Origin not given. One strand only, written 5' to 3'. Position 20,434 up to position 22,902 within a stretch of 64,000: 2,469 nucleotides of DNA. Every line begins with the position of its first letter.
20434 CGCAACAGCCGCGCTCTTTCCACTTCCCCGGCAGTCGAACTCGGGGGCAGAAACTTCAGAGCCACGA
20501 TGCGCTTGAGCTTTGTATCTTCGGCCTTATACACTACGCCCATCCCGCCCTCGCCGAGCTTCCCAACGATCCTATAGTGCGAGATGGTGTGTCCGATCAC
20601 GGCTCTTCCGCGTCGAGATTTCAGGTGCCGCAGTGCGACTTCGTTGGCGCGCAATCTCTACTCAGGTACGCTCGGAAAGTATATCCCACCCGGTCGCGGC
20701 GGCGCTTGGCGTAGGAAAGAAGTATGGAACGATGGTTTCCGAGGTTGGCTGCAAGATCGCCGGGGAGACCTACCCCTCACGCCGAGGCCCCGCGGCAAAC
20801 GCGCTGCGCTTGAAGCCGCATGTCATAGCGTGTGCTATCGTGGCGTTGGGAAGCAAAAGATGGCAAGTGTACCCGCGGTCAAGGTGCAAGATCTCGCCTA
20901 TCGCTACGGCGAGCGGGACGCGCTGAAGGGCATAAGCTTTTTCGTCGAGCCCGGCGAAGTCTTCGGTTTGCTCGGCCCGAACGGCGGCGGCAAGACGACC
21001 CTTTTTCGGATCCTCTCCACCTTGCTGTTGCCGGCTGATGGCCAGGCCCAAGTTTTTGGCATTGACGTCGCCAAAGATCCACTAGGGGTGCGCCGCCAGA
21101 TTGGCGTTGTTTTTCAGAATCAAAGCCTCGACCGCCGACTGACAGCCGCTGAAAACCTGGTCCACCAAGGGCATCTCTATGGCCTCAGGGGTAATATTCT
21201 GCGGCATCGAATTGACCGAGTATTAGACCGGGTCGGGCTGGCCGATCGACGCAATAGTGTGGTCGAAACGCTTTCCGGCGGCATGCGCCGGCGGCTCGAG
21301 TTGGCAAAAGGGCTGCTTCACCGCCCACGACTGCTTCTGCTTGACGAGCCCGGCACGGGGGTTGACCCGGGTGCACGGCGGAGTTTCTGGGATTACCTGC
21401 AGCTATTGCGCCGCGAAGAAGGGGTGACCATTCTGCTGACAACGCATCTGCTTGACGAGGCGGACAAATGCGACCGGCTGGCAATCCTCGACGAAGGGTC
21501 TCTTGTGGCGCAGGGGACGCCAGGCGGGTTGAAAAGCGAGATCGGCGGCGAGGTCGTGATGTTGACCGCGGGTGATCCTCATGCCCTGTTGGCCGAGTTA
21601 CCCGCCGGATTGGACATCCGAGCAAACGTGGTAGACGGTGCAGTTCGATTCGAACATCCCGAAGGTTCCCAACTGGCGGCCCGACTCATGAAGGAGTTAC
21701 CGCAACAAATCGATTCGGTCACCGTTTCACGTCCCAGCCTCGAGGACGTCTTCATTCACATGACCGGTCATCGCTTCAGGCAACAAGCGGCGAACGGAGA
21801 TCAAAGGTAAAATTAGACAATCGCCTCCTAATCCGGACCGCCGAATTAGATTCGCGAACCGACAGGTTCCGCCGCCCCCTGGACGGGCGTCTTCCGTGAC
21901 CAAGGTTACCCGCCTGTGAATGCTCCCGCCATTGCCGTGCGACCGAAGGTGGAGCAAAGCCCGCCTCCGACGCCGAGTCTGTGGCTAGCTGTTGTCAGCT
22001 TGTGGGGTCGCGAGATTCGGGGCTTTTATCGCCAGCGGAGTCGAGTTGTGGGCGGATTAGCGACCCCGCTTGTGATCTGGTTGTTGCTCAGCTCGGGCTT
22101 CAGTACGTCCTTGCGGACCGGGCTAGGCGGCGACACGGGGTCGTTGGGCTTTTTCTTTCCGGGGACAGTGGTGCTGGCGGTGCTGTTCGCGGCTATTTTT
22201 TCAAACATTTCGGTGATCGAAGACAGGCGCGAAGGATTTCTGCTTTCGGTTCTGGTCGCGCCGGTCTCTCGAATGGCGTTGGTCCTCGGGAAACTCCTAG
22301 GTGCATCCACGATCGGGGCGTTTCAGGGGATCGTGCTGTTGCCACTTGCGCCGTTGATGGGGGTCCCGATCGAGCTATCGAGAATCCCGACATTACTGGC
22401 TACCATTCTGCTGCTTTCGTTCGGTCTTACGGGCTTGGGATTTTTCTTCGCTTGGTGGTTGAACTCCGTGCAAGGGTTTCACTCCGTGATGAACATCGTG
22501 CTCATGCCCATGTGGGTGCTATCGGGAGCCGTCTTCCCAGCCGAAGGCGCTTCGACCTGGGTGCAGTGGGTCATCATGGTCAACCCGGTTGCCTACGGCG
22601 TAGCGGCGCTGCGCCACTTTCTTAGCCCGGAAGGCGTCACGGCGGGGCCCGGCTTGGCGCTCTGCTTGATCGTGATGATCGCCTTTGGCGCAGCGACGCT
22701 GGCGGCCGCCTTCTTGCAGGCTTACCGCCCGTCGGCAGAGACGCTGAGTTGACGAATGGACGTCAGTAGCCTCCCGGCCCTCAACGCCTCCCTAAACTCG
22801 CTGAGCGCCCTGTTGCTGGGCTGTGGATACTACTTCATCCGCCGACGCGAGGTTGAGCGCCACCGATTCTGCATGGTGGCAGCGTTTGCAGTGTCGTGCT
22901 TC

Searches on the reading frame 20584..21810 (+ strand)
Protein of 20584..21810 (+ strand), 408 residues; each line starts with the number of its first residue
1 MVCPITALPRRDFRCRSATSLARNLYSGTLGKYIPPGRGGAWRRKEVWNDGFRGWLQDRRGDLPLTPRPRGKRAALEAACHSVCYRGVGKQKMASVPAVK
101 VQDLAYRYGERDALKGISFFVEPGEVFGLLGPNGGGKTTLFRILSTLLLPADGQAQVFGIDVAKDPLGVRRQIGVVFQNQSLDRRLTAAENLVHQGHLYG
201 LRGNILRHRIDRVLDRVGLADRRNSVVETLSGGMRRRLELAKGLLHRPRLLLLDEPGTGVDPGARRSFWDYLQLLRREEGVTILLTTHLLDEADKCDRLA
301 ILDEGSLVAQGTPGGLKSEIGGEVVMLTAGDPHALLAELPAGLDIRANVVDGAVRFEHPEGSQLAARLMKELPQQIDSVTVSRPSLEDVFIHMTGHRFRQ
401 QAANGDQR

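Call 33: search_protein_families(library=pfam, proteins=[window:20584-21810:+])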
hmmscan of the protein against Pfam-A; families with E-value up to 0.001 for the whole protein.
window:20584-21810:+ (408 aa): 3 families
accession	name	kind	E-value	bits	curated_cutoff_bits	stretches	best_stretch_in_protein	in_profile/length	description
PF00005.33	ABC_tran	-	2.4e-32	112.8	25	1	114-256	1-135/137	ABC transporter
PF13304.12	AAA_21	-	2.2e-12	48.1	27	1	192-288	189-298/304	AAA domain, putative AbiEii toxin, Type IV TA system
PF13732.12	DrrA1-3_C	-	9.7e-06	26.6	27.4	1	311-393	1-80/81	ATP-binding protein DrrA1-3-like, C-terminal domain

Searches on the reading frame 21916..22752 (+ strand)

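Call 49: search_protein_families(library=pfam, proteins=[window:21916-22752:+], max_evalue=0.001)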
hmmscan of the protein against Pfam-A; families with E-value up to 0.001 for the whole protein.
window:21916-22752:+ (278 aa): 3 families
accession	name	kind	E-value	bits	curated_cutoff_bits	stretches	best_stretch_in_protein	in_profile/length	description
PF01061.29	ABC2_membrane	-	2.7e-27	96.1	26.9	1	27-234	4-208/211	ABC-2 type transporter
PF12698.13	ABC2_membrane_3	-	1e-13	51.5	31.6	1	72-266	156-346/347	ABC-2 family transporter protein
PF12679.13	ABC2_membrane_2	-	9.3e-06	25.5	27.2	1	83-178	73-174/283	ABC-2 family transporter protein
